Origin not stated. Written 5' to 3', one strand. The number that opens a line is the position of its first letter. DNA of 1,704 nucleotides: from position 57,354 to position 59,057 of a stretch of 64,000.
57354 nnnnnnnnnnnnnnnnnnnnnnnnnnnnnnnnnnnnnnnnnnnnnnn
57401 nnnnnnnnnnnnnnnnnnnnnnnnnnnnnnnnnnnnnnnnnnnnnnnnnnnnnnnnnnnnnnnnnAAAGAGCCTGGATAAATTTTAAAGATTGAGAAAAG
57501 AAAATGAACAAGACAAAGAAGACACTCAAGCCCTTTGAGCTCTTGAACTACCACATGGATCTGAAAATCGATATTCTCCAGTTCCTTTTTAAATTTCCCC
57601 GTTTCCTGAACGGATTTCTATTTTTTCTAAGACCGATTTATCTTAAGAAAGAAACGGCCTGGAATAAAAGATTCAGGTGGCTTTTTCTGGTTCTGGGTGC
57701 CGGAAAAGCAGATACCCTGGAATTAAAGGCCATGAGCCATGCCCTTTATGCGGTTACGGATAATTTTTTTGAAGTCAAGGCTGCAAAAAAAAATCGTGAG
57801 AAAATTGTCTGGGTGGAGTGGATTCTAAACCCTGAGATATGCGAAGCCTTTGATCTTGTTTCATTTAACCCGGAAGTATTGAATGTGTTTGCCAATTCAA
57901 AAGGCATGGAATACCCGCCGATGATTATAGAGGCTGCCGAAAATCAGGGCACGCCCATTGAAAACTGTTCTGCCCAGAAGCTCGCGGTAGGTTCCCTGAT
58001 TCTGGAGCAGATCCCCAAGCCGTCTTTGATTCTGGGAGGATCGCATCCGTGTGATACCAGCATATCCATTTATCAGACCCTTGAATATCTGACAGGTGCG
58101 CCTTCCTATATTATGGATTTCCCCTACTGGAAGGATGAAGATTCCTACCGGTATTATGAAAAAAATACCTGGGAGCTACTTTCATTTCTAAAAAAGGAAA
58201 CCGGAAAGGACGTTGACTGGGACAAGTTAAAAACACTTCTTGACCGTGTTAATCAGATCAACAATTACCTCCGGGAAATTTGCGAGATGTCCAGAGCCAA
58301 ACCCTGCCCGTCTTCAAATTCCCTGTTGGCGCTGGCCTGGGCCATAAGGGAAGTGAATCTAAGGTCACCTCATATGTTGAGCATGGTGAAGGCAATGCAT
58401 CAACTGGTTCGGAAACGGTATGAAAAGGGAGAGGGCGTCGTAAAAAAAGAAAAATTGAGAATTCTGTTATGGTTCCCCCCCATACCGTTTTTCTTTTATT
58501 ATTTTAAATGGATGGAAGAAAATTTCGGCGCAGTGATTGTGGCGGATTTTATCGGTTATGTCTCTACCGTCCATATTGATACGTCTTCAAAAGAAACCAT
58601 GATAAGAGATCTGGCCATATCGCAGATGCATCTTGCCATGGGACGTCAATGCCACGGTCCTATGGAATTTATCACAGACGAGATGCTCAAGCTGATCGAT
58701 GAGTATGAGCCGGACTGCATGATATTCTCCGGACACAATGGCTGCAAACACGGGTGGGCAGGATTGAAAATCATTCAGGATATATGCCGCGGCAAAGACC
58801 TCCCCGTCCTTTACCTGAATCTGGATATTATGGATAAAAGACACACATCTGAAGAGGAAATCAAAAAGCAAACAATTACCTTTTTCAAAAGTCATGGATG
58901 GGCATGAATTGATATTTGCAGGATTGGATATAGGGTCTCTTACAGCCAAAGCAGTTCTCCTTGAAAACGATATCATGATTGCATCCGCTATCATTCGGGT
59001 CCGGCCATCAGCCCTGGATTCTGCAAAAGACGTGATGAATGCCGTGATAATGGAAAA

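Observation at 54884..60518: Five-gene operon: a Bcr/Bzd-like four-subunit ATP-driven radical enzyme with a GMC flavoprotein gene embedded between the catalytic subunits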

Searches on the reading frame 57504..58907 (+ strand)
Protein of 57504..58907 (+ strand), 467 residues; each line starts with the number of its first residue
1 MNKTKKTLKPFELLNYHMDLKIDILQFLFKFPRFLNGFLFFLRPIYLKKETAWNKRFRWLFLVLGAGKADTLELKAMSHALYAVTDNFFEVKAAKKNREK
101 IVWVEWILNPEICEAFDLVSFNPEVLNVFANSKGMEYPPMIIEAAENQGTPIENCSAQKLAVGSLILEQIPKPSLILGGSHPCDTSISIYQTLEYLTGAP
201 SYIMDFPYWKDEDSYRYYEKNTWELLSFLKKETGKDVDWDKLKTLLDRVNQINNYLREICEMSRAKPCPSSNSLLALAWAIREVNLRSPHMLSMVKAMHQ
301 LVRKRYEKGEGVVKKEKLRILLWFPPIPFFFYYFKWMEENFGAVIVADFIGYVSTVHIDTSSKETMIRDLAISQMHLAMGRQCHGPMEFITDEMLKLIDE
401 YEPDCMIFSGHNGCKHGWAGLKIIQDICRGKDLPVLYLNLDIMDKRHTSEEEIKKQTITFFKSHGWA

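Call 3: search_protein_families(library=pfam, proteins=[window:57504-58907:+], max_evalue=0.01)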
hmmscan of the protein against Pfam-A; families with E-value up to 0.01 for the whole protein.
window:57504-58907:+ (467 aa): 1 family
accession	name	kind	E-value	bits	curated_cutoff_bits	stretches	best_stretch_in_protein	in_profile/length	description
PF06050.19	HGD-D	-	7.1e-52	177.5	28.4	1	110-456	6-334/342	2-hydroxyglutaryl-CoA dehydratase, D-component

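Call 4: search_protein_families(library=ncbifam, proteins=[window:57504-58907:+], max_evalue=0.01)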
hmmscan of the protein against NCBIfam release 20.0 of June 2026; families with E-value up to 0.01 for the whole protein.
window:57504-58907:+ (467 aa): 5 families
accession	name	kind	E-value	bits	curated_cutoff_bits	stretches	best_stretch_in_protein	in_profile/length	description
NF040772.1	double_cubane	equivalog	1.3e-20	73.8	350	1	142-441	53-352/372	double-cubane-cluster-containing anaerobic reductase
NF052455.1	HyiscapDhHadB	equivalog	4.8e-11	41.9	750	1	84-336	12-274/398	(R)-2-hydroxyisocaproyl-CoA dehydratase subunit alpha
TIGR02260.1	benz_CoA_red_B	equivalog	3.8e-08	32.4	486.55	1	80-462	11-411/413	benzoyl-CoA reductase subunit B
TIGR03191.1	benz_CoA_bzdO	equivalog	2.6e-07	30.2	448.6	1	136-349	69-290/430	benzoyl-CoA reductase, bzd-type, subunit O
TIGR01295.2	PedC_BrcD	equivalog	0.006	16.5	120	1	385-463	39-116/152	PedC/BrcD family bacteriocin maturation disulfide isomerase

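Call 14: search_solved_structures(query=window:57504-58907:+, max_evalue=0.01, show_alignments=3)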
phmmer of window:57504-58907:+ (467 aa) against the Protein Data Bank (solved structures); distinct sequences matched with E-value up to 0.01: 4.
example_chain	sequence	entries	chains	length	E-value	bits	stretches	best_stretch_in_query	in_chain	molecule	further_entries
7yyl_C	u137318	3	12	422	5.1e-13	51.5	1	177-444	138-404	Dehydratase family protein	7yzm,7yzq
6eno_A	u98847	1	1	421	5.1e-13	51.4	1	177-444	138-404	Dehydratase family protein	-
9g87_A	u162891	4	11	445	3.9e-10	42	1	112-462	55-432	3-methylbenzoyl-CoA reductase beta subunit MbdO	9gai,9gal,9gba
8s02_A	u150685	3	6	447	1.2e-07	33.7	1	137-349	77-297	BzdO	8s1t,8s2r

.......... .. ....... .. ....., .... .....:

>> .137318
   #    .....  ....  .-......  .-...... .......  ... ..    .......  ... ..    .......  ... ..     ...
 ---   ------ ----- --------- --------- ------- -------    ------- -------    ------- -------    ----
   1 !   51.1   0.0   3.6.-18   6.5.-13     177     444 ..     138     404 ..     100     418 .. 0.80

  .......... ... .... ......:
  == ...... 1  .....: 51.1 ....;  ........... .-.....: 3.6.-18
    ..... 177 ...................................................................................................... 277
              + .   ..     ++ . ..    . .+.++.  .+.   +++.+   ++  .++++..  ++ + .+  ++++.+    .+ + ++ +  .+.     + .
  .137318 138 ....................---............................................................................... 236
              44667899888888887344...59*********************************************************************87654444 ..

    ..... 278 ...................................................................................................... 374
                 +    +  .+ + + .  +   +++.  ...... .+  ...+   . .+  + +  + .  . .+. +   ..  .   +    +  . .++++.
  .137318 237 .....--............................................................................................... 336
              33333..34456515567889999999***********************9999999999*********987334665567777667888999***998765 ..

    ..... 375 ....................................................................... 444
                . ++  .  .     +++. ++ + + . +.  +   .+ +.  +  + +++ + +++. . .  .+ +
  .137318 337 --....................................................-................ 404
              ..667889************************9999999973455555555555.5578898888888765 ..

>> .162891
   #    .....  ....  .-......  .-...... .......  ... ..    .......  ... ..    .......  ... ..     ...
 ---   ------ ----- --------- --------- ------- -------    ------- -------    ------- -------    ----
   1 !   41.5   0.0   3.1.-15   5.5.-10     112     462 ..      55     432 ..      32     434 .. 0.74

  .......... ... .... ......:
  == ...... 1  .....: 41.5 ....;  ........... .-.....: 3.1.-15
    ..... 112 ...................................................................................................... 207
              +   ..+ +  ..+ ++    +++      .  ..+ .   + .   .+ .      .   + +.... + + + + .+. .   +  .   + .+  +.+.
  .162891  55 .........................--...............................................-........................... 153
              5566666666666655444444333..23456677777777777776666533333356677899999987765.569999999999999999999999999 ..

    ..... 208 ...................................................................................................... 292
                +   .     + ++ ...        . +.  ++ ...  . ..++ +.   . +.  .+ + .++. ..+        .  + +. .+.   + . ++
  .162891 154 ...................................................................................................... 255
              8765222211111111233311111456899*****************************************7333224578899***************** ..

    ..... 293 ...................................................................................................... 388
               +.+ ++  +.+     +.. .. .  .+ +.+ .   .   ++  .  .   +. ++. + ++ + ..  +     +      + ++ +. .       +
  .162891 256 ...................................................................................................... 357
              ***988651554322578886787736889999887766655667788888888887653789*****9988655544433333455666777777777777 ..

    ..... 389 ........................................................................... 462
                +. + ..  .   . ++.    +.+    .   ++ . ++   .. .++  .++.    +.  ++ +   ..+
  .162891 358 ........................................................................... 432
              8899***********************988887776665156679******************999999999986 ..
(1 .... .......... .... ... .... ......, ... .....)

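Call 33: search_solved_structures(query=window:57504-58907:+, max_evalue=0.01, show_alignments=5)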
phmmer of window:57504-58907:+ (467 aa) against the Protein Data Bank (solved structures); distinct sequences matched with E-value up to 0.01: 4.
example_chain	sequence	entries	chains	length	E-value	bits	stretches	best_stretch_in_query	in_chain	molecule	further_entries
7yyl_C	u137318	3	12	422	5.1e-13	51.5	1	177-444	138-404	Dehydratase family protein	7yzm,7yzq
6eno_A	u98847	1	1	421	5.1e-13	51.4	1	177-444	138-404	Dehydratase family protein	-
9g87_A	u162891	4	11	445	3.9e-10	42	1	112-462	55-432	3-methylbenzoyl-CoA reductase beta subunit MbdO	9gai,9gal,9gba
8s02_A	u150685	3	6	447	1.2e-07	33.7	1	137-349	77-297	BzdO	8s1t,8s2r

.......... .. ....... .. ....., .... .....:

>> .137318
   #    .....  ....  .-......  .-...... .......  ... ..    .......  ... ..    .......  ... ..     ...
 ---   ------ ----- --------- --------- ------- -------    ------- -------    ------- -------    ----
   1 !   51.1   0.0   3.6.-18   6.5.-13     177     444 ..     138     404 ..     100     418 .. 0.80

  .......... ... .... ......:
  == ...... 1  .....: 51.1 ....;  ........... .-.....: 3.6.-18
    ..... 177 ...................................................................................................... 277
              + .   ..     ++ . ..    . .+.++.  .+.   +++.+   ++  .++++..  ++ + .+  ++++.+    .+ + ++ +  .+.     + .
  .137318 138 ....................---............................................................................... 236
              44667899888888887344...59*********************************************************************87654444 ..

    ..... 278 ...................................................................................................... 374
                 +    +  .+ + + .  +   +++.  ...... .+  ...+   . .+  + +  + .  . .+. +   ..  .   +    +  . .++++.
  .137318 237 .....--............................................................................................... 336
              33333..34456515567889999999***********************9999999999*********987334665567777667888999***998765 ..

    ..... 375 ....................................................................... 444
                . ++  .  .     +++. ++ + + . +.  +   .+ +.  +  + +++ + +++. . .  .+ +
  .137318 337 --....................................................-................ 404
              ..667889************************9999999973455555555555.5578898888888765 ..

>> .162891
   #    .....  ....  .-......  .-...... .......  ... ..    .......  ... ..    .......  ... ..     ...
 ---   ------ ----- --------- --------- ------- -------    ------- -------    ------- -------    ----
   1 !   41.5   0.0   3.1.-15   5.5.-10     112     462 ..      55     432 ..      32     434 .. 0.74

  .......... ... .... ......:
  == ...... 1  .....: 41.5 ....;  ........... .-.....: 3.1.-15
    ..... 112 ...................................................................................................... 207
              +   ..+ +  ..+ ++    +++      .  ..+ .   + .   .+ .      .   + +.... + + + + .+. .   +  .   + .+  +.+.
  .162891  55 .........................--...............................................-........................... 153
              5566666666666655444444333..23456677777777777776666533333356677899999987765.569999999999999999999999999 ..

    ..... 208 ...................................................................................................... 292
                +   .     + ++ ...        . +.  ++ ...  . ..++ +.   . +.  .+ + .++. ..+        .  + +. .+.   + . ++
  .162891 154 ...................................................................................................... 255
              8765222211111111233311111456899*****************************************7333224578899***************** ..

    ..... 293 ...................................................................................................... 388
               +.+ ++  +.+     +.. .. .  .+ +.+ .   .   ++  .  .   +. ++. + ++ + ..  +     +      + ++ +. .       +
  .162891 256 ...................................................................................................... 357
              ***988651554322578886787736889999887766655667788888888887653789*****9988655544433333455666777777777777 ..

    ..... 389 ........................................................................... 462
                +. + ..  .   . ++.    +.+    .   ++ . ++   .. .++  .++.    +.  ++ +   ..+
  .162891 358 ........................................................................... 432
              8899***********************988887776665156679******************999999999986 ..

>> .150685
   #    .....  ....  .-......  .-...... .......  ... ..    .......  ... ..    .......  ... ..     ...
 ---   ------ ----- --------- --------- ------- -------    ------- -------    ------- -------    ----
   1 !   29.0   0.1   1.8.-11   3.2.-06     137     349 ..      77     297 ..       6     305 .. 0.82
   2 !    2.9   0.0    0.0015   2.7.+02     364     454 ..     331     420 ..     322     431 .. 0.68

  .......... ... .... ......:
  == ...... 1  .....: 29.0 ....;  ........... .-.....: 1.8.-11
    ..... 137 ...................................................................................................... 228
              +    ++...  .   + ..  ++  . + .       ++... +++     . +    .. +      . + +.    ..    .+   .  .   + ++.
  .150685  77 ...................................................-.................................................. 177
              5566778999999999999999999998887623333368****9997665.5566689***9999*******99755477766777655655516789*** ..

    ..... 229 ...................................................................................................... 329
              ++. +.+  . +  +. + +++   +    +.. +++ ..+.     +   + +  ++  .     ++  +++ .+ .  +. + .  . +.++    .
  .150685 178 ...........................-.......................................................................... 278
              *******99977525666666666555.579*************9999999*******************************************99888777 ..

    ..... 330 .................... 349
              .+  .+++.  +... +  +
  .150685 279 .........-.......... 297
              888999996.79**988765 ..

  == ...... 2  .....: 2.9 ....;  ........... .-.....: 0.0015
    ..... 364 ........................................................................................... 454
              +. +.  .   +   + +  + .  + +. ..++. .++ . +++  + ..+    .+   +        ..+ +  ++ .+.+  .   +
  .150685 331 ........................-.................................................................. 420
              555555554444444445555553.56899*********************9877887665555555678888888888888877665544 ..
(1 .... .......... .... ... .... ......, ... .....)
